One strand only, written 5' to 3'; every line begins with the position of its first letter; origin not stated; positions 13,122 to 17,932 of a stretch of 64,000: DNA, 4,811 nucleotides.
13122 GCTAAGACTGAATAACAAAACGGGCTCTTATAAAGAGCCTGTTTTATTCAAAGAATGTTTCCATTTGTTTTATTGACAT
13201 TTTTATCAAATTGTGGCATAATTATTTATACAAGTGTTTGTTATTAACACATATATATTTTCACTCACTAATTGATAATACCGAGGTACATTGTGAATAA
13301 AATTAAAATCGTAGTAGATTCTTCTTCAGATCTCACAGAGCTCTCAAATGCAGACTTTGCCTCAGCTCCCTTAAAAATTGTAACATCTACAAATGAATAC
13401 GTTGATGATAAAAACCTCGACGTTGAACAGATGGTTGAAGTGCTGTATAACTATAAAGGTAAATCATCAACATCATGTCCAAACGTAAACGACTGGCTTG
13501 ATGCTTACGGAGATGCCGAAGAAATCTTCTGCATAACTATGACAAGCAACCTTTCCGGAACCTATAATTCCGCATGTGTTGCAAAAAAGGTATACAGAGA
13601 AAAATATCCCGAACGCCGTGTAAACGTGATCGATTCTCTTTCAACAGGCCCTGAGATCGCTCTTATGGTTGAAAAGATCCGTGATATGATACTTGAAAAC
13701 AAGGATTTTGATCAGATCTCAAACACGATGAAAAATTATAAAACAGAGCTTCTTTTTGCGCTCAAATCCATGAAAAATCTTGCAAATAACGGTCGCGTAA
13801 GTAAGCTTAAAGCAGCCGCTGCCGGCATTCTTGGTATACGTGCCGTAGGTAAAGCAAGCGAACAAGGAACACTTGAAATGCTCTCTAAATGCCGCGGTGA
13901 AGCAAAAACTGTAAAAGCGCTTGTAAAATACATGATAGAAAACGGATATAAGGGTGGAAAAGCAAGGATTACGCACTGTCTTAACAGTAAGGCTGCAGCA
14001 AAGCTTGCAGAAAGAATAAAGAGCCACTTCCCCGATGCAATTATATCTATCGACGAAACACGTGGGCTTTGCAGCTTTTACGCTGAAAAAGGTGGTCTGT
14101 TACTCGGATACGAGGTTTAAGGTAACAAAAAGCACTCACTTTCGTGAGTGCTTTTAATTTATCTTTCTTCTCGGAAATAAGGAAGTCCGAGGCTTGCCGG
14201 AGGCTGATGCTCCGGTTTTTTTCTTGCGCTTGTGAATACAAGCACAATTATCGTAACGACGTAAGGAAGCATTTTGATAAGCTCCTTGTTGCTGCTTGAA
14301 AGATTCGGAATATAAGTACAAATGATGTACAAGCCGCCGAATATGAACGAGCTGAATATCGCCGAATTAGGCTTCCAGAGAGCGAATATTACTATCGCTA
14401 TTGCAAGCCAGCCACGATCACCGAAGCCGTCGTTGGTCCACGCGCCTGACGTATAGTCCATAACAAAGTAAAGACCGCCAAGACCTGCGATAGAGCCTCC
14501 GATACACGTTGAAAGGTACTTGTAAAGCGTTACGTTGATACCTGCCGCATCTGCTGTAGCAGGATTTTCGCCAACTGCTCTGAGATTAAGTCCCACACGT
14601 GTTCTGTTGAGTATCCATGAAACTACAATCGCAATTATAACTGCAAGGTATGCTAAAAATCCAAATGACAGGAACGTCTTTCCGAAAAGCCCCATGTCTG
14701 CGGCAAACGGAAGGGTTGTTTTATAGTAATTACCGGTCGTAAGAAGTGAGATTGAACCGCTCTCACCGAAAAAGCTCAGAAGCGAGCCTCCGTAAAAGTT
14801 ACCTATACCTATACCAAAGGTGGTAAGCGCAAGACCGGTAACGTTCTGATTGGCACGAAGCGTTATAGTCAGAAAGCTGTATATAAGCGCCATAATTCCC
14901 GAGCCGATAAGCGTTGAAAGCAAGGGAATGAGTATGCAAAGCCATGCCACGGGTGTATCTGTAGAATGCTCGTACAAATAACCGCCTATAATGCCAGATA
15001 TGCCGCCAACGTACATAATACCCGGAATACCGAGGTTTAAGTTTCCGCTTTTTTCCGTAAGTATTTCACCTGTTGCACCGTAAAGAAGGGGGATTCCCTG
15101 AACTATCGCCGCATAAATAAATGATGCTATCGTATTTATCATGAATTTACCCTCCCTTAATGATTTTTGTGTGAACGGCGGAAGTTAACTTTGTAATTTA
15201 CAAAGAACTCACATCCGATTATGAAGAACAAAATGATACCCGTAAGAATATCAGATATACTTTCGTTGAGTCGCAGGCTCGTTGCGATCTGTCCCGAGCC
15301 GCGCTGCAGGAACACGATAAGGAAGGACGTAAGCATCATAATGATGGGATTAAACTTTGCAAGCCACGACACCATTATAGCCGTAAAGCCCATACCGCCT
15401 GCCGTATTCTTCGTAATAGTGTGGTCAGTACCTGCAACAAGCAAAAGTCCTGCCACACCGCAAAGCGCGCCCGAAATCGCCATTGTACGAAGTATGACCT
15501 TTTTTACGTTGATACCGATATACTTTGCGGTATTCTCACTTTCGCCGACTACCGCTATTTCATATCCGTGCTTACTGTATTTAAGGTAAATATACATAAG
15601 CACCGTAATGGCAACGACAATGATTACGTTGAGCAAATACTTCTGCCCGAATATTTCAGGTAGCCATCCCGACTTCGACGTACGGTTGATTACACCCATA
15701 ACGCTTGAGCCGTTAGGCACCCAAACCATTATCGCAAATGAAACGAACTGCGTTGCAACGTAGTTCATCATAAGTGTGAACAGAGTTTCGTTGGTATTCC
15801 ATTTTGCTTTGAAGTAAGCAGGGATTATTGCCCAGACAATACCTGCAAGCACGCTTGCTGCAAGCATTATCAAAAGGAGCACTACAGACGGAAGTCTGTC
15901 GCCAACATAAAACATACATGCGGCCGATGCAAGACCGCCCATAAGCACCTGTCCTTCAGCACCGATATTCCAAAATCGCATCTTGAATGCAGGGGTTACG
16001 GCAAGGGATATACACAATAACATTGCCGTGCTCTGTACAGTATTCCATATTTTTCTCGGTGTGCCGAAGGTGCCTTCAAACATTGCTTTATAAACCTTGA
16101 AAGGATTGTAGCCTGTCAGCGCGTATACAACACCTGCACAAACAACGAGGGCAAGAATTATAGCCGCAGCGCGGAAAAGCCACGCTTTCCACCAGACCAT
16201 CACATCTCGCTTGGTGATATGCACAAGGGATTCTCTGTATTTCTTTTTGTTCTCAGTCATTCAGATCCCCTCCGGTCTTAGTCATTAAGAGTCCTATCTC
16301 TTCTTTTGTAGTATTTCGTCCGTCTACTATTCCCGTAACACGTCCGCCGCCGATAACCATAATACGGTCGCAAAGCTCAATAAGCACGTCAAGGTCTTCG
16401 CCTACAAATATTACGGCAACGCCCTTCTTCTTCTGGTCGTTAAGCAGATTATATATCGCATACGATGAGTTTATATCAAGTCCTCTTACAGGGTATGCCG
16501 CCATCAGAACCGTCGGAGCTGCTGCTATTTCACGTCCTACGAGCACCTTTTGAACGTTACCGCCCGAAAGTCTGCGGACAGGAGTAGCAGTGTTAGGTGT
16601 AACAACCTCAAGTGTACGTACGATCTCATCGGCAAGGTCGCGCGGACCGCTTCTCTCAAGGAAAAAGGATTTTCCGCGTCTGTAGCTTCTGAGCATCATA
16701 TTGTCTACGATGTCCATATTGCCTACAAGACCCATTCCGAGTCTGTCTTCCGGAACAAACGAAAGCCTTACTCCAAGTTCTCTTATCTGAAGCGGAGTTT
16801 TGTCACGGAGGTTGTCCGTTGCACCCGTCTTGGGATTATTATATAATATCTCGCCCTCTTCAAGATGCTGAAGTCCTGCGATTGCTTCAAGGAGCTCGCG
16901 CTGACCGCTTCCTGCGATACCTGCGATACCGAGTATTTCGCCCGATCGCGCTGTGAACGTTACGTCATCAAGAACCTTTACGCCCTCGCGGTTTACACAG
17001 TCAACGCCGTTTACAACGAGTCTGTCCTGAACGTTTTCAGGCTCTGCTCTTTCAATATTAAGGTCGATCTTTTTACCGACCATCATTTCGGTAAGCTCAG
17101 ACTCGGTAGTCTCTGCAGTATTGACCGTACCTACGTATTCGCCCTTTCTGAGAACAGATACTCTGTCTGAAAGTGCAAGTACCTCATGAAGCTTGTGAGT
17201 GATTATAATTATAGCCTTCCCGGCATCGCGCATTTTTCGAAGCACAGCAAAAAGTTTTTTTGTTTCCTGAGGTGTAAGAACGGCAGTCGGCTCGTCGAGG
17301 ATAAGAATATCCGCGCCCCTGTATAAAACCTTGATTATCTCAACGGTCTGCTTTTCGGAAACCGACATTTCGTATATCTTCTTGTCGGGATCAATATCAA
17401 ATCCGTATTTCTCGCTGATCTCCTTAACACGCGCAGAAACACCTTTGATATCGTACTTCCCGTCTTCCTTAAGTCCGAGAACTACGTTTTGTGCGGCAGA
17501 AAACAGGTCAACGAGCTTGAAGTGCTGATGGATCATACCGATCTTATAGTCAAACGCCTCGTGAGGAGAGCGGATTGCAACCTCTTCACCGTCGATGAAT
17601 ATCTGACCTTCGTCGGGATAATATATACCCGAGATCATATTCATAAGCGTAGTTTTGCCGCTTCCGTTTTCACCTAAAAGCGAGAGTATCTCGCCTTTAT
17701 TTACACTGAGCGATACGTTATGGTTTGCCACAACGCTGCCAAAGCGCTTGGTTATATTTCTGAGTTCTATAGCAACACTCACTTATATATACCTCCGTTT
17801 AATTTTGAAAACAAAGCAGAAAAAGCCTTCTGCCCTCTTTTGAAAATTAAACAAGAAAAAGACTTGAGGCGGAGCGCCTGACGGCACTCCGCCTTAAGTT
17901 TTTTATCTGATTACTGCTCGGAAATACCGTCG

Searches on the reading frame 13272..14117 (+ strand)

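Call 90: search_protein_families(library=pfam, proteins=[window:13272-14117:+], max_evalue=0.00001)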
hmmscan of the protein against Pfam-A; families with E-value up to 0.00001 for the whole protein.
window:13272-14117:+ (282 aa): 1 family
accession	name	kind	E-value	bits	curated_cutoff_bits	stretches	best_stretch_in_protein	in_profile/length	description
PF02645.21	DegV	-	7.6e-52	176.8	27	1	10-274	1-271/280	Uncharacterised protein, DegV family COG1307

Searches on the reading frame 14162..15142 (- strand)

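Call 90: search_protein_families(library=pfam, proteins=[window:14162-15142:-], max_evalue=0.00001)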
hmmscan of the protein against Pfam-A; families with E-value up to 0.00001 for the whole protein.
window:14162-15142:- (327 aa): 1 family
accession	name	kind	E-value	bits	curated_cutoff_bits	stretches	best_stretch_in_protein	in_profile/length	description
PF02653.21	BPD_transp_2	-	4.7e-34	118.2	26.8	1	11-301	4-269/269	Branched-chain amino acid transport system / permease component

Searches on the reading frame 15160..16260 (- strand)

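Call 90: search_protein_families(library=pfam, proteins=[window:15160-16260:-], max_evalue=0.00001)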
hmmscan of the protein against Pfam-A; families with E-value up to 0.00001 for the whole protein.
window:15160-16260:- (367 aa): 1 family
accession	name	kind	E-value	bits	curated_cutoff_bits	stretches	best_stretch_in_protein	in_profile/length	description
PF02653.21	BPD_transp_2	-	4.7e-34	118.2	26.8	1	77-347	8-268/269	Branched-chain amino acid transport system / permease component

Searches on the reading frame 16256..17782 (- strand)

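Call 90: search_protein_families(library=pfam, proteins=[window:16256-17782:-], max_evalue=0.00001)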
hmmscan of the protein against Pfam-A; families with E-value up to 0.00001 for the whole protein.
window:16256-17782:- (509 aa): 1 family
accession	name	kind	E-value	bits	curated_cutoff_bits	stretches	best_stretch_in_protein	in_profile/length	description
PF00005.33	ABC_tran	-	1.6e-45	155.5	25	2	21-167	2-137/137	ABC transporter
